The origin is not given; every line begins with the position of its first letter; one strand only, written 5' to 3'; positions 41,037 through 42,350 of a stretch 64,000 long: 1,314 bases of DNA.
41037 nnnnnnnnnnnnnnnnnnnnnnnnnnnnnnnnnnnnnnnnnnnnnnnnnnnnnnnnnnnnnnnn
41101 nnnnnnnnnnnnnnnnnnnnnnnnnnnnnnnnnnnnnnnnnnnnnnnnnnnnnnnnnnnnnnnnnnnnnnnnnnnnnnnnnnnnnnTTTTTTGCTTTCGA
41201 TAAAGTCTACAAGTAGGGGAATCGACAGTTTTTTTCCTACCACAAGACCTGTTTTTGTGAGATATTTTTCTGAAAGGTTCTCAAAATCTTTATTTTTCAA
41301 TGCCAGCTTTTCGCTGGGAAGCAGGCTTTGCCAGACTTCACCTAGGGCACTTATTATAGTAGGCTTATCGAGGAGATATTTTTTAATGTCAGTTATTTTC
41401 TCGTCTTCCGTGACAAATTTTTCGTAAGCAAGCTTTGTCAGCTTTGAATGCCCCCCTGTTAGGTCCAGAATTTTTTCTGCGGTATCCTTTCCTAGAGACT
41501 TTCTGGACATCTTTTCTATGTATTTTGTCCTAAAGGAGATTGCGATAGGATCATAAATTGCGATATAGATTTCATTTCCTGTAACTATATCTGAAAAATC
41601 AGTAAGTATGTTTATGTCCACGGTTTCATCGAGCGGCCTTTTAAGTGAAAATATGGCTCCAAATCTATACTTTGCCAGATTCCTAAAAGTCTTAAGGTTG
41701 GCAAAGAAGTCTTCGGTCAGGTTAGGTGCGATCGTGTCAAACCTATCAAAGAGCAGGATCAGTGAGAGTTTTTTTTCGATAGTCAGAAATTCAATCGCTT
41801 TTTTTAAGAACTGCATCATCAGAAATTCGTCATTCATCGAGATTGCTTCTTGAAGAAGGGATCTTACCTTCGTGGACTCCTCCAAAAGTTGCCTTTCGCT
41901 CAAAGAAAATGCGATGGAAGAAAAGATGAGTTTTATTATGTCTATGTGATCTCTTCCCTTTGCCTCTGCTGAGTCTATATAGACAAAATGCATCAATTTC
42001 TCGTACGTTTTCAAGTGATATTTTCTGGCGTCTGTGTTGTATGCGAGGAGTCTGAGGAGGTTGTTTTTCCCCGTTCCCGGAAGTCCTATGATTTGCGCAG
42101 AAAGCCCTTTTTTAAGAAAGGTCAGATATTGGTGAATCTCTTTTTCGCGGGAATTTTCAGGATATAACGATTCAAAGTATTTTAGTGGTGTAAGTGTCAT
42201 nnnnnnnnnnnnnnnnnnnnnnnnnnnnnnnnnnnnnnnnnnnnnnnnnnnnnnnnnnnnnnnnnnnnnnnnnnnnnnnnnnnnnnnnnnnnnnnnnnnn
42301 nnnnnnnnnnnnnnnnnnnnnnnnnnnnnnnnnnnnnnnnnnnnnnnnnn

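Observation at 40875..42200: Unusual regulator: N-terminal P-loop ATPase fused to a C-terminal OmpR/PhoB winged helix, leading the T4SS-like operon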

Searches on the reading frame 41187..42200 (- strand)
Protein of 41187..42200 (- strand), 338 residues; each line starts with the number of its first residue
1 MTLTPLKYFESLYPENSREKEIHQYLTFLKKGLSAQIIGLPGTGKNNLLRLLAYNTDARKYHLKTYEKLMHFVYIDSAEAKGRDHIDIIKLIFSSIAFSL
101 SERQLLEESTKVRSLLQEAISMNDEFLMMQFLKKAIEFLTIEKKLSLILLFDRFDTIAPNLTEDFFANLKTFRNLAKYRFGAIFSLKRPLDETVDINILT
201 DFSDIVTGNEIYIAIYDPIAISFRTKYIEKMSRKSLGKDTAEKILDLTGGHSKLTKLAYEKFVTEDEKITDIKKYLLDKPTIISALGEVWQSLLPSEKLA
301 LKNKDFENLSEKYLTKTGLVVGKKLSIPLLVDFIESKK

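Call 52: search_protein_representatives(alignment_id=A2)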
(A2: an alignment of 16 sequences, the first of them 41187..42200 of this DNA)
Query: 16 sequences, 338 profile positions. Proteins with E-value up to 0.001 (for the whole library): 1200; up to 1e-10: 624; up to 1e-30: 60. The best 150 are listed.
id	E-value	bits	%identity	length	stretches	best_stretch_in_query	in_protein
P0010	1.1e-139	481.8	-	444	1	1-337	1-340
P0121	3.4e-132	457.1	-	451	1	3-336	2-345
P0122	8.3e-131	452.5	-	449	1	4-337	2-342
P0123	1.2e-130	452.0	-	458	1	4-337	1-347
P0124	4.0e-129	447.0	-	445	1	6-335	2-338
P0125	4.6e-126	436.9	-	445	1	3-336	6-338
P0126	8.7e-123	426.2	-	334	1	4-320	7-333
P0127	6.1e-121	420.1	-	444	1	7-337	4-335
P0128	2.5e-120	418.1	-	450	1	1-336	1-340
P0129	3.3e-112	391.4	-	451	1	7-335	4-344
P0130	3.0e-111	388.2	-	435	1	5-336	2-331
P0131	7.6e-109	380.3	-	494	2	6-306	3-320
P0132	1.4e-108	379.4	-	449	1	7-336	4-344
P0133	9.5e-107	373.4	-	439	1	5-335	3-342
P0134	1.9e-98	346.1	-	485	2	4-266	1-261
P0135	1.0e-86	307.6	-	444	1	5-335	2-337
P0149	2.0e-66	240.9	-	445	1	5-334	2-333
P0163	7.9e-38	146.8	-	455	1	14-307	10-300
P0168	1.4e-34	136.2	-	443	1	10-327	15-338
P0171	6.5e-34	134.0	-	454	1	23-307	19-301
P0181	1.6e-29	119.5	-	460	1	14-307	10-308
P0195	4.6e-27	111.5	-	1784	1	13-319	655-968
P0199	7.2e-27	110.8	-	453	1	13-336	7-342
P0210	4.9e-26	108.1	-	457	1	14-336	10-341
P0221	5.3e-25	104.7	-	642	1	17-335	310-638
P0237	4.9e-24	101.5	-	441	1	18-335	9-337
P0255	8.4e-23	97.4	-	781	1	11-306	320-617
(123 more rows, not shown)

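Call 55: find_encoding_contigs(protein=P0163, flank=8000, max_places=2)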
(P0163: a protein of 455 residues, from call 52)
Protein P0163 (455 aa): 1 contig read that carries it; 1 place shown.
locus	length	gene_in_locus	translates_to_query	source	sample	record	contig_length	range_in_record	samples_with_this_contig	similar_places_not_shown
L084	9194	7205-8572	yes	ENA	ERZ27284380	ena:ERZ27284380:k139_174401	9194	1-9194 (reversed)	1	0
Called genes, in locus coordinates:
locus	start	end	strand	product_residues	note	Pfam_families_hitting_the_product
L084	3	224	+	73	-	?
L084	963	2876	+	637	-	PF10114:PocR, PF02518:HATPase_c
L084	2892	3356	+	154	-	PF00072:Response_reg (faint)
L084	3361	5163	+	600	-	PF13492:GAF_3 (faint), PF01590:GAF, PF13185:GAF_2, PF02518:HATPase_c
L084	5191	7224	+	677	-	PF00072:Response_reg (weak), PF19974:TCAD9, PF01636:APH (faint)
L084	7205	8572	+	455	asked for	PF20703:nSTAND1 (weak), PF14516:AAA_35 (weak), PF00486:Trans_reg_C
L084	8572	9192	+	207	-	?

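Call 56: find_encoding_contigs(protein=P0199, flank=8000, max_places=2)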
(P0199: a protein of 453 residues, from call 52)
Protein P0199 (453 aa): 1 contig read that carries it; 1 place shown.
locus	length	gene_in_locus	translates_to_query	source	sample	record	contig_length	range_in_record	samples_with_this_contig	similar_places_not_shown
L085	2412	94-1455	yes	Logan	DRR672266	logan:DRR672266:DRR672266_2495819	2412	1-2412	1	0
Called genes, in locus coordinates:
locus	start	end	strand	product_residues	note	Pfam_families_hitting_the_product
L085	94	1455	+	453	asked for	PF20703:nSTAND1, PF13401:AAA_22 (weak), PF00486:Trans_reg_C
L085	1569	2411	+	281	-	?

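Call 62: list_cluster_members(proteins=[P0163, P0168, P0171, P0181, P0199, P0210, P0195, P0221, P0255, P0237])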
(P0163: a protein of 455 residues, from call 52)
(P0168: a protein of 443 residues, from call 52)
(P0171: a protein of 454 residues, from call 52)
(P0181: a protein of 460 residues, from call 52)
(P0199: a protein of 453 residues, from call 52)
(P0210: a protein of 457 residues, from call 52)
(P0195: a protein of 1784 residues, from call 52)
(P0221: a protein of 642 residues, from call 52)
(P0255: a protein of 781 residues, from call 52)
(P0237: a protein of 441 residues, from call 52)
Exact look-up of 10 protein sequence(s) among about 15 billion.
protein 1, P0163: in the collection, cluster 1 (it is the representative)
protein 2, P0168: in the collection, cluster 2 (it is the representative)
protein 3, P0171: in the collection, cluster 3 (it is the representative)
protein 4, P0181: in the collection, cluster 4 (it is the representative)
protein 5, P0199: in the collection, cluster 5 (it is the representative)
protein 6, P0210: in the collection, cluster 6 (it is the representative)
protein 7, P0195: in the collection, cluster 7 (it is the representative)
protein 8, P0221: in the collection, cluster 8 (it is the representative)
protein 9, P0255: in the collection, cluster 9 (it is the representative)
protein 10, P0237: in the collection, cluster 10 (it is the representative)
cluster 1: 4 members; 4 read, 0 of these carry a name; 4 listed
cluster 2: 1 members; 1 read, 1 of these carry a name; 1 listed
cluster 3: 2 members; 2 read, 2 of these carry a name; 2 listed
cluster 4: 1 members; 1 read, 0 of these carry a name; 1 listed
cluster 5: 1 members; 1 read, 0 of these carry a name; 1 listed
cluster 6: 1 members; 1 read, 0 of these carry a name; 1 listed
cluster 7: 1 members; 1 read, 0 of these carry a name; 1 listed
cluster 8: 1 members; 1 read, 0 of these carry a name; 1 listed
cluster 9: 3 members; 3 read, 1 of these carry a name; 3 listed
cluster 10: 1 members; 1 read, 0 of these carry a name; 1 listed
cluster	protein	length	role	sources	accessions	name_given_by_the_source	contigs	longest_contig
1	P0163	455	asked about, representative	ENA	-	-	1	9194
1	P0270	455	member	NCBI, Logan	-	-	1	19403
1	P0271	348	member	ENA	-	-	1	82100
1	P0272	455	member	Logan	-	-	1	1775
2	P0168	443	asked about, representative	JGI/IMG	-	hypothetical protein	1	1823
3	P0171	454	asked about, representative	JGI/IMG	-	DNA-binding winged helix-turn-helix (wHTH) protein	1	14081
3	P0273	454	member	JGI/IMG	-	DNA-binding winged helix-turn-helix (wHTH) protein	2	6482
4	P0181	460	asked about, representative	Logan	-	-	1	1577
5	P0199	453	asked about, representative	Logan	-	-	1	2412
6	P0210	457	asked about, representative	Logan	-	-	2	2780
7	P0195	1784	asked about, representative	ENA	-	-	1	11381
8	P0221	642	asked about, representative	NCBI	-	-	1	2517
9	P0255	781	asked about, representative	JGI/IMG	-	serine/threonine protein kinase/DNA-binding winged helix-turn-helix (wHTH) protein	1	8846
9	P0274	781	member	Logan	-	-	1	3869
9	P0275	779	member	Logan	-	-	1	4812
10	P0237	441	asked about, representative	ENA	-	-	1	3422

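Call 73: find_encoding_contigs(protein=P0135, flank=8000, max_places=1)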
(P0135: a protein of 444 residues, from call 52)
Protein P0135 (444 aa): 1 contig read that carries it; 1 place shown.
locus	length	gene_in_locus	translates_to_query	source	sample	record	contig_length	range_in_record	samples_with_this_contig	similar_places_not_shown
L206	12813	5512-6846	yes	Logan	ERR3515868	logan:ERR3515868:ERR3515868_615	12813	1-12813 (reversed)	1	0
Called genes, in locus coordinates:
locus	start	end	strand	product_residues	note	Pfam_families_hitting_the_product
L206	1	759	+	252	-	?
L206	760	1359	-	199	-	PF18895:T4SS_pilin (weak)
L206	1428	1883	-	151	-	PF18895:T4SS_pilin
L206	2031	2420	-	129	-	PF05635:23S_rRNA_IVP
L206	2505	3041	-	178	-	PF18895:T4SS_pilin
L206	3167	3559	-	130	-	PF18895:T4SS_pilin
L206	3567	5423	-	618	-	PF18895:T4SS_pilin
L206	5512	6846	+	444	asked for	PF00486:Trans_reg_C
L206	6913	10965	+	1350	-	-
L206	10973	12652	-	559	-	-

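Call 74: find_encoding_contigs(protein=P0149, flank=8000, max_places=1)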
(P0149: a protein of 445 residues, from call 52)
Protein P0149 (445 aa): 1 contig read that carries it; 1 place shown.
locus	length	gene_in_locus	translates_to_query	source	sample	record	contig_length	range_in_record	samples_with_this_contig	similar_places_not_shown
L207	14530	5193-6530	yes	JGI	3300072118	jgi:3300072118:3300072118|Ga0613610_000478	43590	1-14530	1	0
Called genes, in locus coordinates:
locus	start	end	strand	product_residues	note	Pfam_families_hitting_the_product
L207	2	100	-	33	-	?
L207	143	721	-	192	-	PF18895:T4SS_pilin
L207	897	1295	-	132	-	PF18895:T4SS_pilin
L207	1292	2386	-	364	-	PF18895:T4SS_pilin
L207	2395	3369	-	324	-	PF18895:T4SS_pilin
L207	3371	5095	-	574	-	PF18895:T4SS_pilin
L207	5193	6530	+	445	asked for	PF00486:Trans_reg_C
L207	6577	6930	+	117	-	PF05635:23S_rRNA_IVP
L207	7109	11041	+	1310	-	-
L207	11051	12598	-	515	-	-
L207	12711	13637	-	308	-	-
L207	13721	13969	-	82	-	PF01541:GIY-YIG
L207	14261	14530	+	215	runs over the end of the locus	-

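Call 75: find_encoding_contigs(protein=P0171, flank=8000, max_places=1)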
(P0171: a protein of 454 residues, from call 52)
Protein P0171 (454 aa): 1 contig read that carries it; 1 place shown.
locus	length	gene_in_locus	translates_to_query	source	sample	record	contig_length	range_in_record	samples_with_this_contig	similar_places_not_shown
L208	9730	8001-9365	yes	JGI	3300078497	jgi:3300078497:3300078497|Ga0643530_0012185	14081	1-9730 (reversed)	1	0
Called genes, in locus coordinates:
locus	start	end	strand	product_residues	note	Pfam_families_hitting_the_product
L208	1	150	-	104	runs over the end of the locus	PF01078:Mg_chelatase (weak)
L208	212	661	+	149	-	PF24250:HVO_2718 (faint), PF12844:HTH_19 (faint), PF13384:HTH_23 (faint), PF13560:HTH_31, PF01381:HTH_3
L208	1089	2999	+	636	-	PF10114:PocR, PF02518:HATPase_c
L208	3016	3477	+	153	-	PF00072:Response_reg (faint)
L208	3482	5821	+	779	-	PF01590:GAF, PF13185:GAF_2, PF13492:GAF_3 (weak), PF01590:GAF, PF13185:GAF_2, PF02518:HATPase_c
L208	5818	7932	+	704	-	PF00072:Response_reg (weak), PF01636:APH (weak), PF19974:TCAD9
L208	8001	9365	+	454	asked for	PF00486:Trans_reg_C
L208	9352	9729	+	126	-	?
